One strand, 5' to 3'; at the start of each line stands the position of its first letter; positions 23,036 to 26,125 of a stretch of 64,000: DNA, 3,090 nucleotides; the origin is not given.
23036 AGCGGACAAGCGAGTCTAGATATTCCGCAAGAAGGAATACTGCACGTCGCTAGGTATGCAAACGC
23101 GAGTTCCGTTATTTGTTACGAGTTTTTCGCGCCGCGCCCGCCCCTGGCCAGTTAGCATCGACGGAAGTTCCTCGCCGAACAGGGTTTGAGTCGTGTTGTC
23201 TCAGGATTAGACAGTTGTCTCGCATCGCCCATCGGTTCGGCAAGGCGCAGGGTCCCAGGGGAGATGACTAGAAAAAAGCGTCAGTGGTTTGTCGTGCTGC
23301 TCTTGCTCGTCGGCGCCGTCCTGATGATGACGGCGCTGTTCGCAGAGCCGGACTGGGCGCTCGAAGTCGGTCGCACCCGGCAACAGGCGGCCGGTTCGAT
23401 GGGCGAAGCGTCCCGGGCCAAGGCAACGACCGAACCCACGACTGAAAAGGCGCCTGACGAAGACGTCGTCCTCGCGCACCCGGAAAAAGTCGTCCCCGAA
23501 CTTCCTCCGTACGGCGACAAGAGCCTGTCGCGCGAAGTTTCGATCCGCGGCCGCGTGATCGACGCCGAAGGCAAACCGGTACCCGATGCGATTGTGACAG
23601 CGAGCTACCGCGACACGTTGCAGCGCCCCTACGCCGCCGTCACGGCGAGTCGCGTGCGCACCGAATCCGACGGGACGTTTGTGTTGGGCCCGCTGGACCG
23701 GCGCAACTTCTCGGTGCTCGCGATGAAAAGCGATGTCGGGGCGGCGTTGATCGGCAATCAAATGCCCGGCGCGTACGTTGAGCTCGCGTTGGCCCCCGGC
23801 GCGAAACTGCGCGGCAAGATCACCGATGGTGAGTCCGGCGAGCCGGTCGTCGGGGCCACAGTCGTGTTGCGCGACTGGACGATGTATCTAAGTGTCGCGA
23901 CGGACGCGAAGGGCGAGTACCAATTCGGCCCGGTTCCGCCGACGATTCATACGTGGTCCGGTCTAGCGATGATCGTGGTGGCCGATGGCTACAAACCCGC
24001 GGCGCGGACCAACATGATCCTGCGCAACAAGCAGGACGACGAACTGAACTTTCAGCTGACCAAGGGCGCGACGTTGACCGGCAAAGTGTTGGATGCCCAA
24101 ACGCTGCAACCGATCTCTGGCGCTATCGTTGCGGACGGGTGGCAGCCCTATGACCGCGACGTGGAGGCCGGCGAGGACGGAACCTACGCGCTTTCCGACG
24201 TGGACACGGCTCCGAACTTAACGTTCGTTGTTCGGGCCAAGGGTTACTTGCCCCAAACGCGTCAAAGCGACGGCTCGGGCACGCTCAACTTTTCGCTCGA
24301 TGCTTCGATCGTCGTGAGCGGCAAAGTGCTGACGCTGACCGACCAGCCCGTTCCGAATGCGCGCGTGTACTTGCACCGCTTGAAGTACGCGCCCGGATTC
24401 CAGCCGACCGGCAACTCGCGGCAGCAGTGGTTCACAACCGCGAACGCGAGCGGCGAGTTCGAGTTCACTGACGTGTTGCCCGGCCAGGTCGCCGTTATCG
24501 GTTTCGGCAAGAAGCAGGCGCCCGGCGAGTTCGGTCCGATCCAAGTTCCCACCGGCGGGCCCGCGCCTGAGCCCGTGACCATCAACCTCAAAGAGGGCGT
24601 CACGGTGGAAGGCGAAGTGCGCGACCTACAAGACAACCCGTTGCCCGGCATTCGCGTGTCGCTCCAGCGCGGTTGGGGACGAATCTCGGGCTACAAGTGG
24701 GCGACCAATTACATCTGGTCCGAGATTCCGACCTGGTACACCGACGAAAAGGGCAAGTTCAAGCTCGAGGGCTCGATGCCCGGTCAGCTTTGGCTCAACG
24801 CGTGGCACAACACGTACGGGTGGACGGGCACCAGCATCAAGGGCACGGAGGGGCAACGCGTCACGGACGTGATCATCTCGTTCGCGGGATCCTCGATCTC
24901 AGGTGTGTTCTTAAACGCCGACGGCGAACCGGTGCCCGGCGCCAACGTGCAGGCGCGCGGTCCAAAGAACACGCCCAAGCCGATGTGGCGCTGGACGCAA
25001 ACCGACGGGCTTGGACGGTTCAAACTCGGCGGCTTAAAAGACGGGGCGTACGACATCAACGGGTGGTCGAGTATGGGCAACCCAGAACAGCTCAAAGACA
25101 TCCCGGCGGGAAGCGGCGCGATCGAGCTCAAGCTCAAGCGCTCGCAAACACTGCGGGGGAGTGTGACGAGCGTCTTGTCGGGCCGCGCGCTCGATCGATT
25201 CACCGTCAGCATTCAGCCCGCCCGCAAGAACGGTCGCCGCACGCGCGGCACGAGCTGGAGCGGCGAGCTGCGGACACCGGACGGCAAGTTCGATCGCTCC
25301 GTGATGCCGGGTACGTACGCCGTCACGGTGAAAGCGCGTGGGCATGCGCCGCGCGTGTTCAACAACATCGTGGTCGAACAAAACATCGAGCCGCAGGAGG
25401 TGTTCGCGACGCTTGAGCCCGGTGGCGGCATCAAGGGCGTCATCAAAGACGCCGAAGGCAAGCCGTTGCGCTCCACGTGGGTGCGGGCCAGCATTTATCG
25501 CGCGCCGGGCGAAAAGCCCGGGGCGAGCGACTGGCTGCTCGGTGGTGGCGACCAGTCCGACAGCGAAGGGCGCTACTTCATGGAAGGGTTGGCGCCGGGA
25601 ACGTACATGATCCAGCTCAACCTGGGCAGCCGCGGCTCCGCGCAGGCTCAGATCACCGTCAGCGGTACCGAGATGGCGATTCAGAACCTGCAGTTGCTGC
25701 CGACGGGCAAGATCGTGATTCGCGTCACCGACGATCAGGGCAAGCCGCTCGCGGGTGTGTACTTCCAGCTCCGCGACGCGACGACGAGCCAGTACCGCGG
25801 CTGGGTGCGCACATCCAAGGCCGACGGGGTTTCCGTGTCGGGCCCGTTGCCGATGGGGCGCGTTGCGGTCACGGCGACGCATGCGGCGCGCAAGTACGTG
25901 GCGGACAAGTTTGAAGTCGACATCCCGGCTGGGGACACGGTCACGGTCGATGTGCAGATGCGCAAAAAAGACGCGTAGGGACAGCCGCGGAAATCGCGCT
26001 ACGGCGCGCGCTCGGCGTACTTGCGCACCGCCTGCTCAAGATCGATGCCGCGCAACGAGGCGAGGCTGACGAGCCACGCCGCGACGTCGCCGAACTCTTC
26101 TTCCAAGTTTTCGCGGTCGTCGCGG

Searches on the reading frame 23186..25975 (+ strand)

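Call 22: search_protein_families(library=pfam, proteins=[window:23186-25975:+], max_evalue=0.001)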
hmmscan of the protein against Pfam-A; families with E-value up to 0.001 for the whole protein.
window:23186-25975:+ (930 aa): 12 families
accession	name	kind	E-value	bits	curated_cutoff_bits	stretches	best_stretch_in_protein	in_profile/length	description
PF13620.12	CarboxypepD_reg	-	1.1e-68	228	32.3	8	208-292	2-82/82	Carboxypeptidase regulatory-like domain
PF13715.12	CarbopepD_reg_2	-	6.9e-27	93.8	32.2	1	209-291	2-76/88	CarboxypepD_reg-like domain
PF17802.7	SpaA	-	7.3e-13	48.9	23.1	1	842-925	2-89/91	Prealbumin-like fold domain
PF00775.27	Dioxygenase_C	-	1.4e-11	44.6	27.3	0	749-812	32-101/182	Dioxygenase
PF17210.9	SdrD_B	-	5.2e-10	40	29.7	0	790-817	43-69/112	SdrD B-like domain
PF10670.15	DUF4198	-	8.5e-10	39.5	34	0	118-168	147-194/209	Domain of unknown function (DUF4198)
PF20598.4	DUF6795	-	4.4e-09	37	27.4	0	576-614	5-43/103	Domain of unknown function (DUF6795)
PF02369.22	Big_1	-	1.7e-08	34.9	34.9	0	118-165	19-62/93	Bacterial Ig-like domain (group 1)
PF22902.2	NOMO1-like_9th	-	2.9e-06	27.4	27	0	155-182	30-58/75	BOS complex subunit NOMO1-like, beta sandwich domain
PF24107.1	DUF7382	-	4.5e-05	23.7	27.4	0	119-138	21-40/65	Domain of unknown function (DUF7382)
PF14686.12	fn3_3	-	8.2e-05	22.7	24.4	0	405-434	18-46/75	Polysaccharide lyase family 4, domain II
PF25020.1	TTR_TEN1-4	-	0.00034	20.9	27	0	472-495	7-30/86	Teneurin TTR-like domain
